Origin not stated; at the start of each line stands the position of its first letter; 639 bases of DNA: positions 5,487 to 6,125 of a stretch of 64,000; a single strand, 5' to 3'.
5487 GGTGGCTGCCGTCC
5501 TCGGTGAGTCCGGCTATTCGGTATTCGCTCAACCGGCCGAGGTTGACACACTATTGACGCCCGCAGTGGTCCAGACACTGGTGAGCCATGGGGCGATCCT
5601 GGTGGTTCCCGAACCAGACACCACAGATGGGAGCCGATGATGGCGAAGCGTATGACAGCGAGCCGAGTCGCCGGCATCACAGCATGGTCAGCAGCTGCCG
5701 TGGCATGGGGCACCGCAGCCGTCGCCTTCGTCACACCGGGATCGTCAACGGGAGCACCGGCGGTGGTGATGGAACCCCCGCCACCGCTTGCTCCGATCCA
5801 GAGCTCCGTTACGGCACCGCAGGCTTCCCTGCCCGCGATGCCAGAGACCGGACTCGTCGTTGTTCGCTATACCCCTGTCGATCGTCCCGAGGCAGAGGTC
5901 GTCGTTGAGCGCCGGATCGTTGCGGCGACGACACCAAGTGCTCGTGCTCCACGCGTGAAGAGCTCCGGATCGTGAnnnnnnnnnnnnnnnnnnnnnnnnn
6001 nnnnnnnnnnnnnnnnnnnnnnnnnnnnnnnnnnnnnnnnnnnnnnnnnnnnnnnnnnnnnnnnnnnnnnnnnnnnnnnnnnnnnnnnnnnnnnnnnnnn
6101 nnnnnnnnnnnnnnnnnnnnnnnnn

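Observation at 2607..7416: Two-component system heading an ApbE / ferric-reductase-domain / secreted His-Asp-rich protein operon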

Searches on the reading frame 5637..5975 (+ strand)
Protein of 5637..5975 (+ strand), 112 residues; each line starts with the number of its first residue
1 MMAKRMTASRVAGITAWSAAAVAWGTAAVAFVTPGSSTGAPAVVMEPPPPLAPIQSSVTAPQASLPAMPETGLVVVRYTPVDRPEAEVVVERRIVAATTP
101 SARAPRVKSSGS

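Call 3: search_protein_families(library=pfam, proteins=[window:5637-5975:+], max_evalue=1)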
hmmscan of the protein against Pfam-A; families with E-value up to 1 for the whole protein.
window:5637-5975:+ (112 aa): 0 families

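Call 4: search_protein_families(library=ncbifam, proteins=[window:5637-5975:+], max_evalue=1)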
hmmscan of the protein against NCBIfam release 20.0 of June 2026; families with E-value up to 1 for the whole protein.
window:5637-5975:+ (112 aa): 0 families

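Call 8: find_homologous_proteins(query=window:5637-5975:+, max_evalue=0.01)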
Query window:5637-5975:+ (112 aa): 15 proteins with E <= 0.01 among 75 candidates.
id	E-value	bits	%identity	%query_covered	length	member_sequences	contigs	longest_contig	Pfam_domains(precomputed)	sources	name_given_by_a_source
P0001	2.3e-55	203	97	99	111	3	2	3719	-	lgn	-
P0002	1.9e-48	181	86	99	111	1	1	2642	-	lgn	-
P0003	2.8e-44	167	80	99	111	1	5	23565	-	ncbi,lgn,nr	ncbi:MAG: hypothetical protein DWP92_02620 [Armatimonadetes bacterium]|nr:MAG: hypothetical protein 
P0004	5.0e-44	166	78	99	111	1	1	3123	-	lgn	-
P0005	3.4e-38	148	74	100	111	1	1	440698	-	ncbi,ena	-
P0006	3.3e-37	145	70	99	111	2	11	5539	-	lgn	-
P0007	3.1e-33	132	64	100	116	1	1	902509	-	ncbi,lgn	ncbi:MAG: hypothetical protein R2823_04325 [Acidimicrobiia bacterium]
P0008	2.4e-18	84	50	100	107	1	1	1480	-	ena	-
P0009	7.3e-18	83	48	100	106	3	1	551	-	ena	-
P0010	2.2e-17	81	58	82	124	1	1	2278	-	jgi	jgi:hypothetical protein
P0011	2.8e-17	81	50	100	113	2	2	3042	-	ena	-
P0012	1.2e-15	75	50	79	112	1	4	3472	-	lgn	-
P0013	3.4e-15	74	59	74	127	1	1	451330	-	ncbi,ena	-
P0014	7.1e-15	73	51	90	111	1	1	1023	-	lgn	-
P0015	1.5e-12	65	42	100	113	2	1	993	-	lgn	-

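Call 11: find_encoding_contigs(protein=P0007, flank=8000, max_places=2)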
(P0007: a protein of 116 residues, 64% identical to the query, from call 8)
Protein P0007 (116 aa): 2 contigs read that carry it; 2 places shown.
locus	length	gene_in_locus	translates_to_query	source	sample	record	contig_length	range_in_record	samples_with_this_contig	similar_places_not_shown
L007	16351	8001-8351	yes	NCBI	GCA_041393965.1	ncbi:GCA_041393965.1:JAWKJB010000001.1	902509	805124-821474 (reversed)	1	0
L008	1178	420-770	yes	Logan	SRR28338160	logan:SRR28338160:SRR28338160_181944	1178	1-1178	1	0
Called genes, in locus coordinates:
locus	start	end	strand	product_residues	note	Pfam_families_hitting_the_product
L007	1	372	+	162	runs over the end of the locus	PF13560:HTH_31, PF01381:HTH_3, PF12844:HTH_19, PF13413:HTH_25 (faint)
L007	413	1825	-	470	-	PF07969:Amidohydro_3, PF01979:Amidohydro_1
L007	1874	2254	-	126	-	PF01850:PIN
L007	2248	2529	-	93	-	-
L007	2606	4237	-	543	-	PF00270:DEAD, PF04851:ResIII (weak), PF00271:Helicase_C, PF16124:RecQ_Zn_bind, PF00570:HRDC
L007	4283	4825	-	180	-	-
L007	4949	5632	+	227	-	PF00072:Response_reg, PF00486:Trans_reg_C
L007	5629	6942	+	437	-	PF00672:HAMP, PF00512:HisKA, PF02518:HATPase_c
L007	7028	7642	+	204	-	-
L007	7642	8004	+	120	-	-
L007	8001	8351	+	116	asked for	-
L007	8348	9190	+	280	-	PF02424:ApbE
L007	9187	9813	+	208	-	PF01794:Ferric_reduct (weak)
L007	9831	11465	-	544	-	PF07690:MFS_1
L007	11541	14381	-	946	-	-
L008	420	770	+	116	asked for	-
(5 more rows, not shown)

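Call 12: find_encoding_contigs(protein=P0013, flank=8000, max_places=2)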
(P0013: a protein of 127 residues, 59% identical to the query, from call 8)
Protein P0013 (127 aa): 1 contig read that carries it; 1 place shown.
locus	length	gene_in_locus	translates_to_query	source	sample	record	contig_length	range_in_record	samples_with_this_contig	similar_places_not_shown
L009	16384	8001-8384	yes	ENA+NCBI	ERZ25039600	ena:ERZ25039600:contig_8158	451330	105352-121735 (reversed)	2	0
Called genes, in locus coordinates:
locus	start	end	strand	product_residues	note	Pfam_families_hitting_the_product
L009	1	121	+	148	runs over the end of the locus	-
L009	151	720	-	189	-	PF00293:NUDIX, PF14815:NUDIX_4 (weak)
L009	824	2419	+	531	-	PF00270:DEAD, PF04851:ResIII (weak), PF00271:Helicase_C, PF16124:RecQ_Zn_bind, PF00570:HRDC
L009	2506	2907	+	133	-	PF09996:DUF2237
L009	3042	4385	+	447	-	PF02812:ELFV_dehydrog_N, PF00208:ELFV_dehydrog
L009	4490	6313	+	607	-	PF00009:GTP_EFTU, PF01926:MMR_HSR1 (weak), PF22042:EF-G_D2 (weak), PF03144:GTP_EFTU_D2, PF00679:EFG_C, PF21018:BipA_C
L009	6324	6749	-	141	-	-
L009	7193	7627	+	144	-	-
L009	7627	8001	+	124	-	-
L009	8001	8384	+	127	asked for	-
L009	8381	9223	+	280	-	PF02424:ApbE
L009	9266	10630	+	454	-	PF03372:Exo_endo_phos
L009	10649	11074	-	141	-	PF01243:PNPOx_N, PF12900:Pyridox_ox_2 (weak)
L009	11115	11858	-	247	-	PF00491:Arginase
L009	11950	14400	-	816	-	PF02687:FtsX, PF12704:MacB_PCD, PF02687:FtsX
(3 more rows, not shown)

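Call 35: search_protein_representatives(alignment_id=A1)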
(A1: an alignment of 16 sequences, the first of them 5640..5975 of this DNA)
Query: 16 sequences, 111 profile positions. Proteins with E-value up to 0.001 (for the whole library): 119; up to 1e-10: 72; up to 1e-30: 3. The best 119 are listed.
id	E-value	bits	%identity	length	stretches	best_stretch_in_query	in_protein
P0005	1.4e-41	157.6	-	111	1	1-111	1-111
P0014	3.3e-31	124.1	-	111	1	5-111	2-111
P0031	3.7e-31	124.0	-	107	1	1-111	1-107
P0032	8.2e-30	119.6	-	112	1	3-111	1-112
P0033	6.1e-28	113.6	-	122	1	1-111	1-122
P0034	2.1e-27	111.9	-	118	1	1-111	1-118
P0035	7.9e-27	110.0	-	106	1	2-111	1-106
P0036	4.7e-26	107.5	-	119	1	3-111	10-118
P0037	3.8e-25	104.6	-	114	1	1-111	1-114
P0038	4.4e-25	104.4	-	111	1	1-111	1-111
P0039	4.8e-25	104.3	-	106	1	1-111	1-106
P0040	2.3e-23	98.9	-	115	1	1-111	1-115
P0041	3.7e-22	95.0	-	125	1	1-111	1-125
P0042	4.9e-22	94.6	-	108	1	3-111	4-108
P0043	1.5e-20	89.8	-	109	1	3-111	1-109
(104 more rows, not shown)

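Call 71: predict_structure(alignment_id=A1)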
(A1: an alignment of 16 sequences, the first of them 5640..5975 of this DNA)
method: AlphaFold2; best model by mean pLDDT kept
length: 111 residues; sequences in the alignment: 16
mean_pLDDT: 61.4   pTM: 0.19
mean pLDDT of the five models: 61.4, 58.3, 54.8, 53.5, 53.4
residues with pLDDT >= 90: 0; 70-90: 27; 50-70: 66; < 50: 18
segments of 3 or more residues with pLDDT < 50: 32-42
pLDDT, mean of each block of 10 residues (from residue 1): 60 63 54 45 59 54 73 79 75 57 59 39
secondary structure, 60 per line:
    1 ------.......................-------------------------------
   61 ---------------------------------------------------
elements in order: H7-29
